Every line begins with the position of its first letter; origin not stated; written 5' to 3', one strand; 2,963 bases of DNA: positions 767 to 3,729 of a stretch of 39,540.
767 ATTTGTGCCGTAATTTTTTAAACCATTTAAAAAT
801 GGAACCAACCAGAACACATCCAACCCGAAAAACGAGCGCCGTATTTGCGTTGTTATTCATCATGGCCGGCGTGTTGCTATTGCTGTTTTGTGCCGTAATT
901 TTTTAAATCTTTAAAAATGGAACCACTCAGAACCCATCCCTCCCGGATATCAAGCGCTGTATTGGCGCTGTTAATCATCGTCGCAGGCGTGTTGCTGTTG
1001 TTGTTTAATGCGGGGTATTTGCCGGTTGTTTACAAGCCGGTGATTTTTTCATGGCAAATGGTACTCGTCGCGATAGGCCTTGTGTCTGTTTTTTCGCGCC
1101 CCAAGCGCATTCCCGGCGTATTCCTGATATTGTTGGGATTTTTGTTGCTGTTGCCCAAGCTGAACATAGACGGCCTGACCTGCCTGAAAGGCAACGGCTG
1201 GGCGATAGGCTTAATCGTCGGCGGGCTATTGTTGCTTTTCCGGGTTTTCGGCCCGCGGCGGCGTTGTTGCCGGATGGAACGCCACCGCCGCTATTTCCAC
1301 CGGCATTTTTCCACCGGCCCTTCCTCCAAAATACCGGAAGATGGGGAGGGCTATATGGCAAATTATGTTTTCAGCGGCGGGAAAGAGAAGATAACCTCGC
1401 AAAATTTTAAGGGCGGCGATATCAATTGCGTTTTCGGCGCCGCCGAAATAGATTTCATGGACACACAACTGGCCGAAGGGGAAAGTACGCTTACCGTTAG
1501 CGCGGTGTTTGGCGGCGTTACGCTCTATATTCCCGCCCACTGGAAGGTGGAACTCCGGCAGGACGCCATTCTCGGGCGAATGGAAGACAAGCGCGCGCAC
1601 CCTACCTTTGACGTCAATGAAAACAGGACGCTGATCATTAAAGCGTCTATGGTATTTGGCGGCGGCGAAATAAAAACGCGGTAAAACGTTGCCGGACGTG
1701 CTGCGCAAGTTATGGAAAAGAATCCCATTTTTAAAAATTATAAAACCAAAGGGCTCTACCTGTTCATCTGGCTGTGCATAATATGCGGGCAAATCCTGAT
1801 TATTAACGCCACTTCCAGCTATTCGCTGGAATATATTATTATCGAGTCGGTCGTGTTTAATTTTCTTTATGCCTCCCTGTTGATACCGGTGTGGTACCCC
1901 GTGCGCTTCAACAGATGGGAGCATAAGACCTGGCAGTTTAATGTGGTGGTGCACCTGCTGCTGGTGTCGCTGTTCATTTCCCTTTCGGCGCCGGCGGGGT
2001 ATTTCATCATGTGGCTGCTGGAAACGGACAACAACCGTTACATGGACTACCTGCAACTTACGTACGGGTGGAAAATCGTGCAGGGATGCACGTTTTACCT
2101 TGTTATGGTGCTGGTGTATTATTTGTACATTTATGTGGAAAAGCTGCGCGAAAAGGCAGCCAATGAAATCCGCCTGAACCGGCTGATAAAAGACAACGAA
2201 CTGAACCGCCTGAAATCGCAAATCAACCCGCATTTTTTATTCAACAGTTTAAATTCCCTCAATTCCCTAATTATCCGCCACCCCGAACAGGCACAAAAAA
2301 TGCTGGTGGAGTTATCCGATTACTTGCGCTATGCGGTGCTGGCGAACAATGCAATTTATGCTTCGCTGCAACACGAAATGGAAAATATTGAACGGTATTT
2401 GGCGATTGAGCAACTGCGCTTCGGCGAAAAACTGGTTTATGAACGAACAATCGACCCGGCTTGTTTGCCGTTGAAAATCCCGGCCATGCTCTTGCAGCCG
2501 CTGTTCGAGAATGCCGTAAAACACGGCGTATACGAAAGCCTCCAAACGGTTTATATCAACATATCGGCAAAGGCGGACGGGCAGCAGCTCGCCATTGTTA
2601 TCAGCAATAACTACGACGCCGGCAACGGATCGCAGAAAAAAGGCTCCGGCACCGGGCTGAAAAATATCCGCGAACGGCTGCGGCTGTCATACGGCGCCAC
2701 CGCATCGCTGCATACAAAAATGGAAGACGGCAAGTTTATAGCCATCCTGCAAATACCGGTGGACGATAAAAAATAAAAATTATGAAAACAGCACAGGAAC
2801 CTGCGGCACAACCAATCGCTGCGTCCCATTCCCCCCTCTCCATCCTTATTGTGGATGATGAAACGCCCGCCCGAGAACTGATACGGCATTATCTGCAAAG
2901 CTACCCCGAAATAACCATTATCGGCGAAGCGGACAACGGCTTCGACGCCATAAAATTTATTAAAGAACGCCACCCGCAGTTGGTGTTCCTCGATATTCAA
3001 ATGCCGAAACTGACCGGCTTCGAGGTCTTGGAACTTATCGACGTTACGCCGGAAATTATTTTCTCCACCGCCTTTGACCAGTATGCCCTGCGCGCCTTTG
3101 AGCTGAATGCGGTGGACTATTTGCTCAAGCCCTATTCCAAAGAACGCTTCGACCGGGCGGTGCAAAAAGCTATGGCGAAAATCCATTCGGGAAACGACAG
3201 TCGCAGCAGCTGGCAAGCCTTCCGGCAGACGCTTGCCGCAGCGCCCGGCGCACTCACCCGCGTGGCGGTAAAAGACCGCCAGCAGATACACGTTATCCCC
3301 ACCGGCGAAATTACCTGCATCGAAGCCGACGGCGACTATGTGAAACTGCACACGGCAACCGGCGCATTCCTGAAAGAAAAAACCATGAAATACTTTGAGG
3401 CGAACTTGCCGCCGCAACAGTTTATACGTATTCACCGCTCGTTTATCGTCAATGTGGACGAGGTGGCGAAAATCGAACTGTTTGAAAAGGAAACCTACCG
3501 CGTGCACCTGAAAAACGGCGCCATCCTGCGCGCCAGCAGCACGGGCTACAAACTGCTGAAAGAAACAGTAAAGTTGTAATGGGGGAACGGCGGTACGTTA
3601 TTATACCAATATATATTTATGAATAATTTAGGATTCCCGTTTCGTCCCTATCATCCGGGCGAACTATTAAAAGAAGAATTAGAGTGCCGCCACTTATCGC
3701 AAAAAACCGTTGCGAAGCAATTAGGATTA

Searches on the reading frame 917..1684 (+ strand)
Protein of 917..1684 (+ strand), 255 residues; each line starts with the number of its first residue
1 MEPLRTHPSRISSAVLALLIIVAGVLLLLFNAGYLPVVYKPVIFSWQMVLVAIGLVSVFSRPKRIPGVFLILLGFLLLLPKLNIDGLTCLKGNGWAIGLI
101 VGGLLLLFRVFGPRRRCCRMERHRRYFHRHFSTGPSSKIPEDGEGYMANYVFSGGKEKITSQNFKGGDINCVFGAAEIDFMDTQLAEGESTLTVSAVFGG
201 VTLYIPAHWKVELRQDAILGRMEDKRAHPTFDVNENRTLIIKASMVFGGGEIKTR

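Call 55: search_protein_families(library=pfam, proteins=[window:917-1684:+], max_evalue=0.001)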
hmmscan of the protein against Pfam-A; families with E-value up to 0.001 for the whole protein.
window:917-1684:+ (255 aa): 3 families
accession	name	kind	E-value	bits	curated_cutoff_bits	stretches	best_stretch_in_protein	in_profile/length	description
PF22570.1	LiaF-TM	-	1e-09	39.5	27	1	16-109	2-93/98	LiaF transmembrane domain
PF09922.15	LiaF-like_C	-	1.2e-09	38.5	29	1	155-225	3-75/114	Cell wall-active antibiotics response LiaF, C-terminal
PF18917.5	LiaI-LiaF-like_TM1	-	6.2e-08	33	27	1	15-56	2-40/42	LiaI-LiaF-like transmembrane region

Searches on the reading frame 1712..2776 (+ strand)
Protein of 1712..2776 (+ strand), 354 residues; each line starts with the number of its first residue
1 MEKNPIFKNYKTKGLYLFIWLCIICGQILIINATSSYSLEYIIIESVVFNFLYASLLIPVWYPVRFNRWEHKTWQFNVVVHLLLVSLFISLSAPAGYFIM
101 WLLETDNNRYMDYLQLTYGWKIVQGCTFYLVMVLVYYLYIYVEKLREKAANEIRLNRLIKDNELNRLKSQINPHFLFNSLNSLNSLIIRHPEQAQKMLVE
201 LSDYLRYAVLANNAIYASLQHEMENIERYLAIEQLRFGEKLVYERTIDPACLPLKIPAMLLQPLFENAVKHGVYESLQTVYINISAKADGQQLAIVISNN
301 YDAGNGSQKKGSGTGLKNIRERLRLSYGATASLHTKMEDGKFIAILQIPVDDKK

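Call 55: search_protein_families(library=pfam, proteins=[window:1712-2776:+], max_evalue=0.001)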
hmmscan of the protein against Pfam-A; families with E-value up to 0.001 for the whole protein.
window:1712-2776:+ (354 aa): 1 family
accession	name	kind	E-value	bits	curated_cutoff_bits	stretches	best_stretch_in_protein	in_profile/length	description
PF06580.19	His_kinase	-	1.5e-25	89.7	25.2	1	163-241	2-81/81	Histidine kinase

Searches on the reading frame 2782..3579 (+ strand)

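Call 55: search_protein_families(library=pfam, proteins=[window:2782-3579:+], max_evalue=0.001)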
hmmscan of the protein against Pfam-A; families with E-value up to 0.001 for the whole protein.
window:2782-3579:+ (265 aa): 2 families
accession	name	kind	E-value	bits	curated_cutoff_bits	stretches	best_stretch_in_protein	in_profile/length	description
PF04397.21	LytTR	-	6e-24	84.5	22.6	1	168-262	2-96/98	LytTr DNA-binding domain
PF00072.30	Response_reg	-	4.5e-23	82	30.2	1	21-127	1-110/111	Response regulator receiver domain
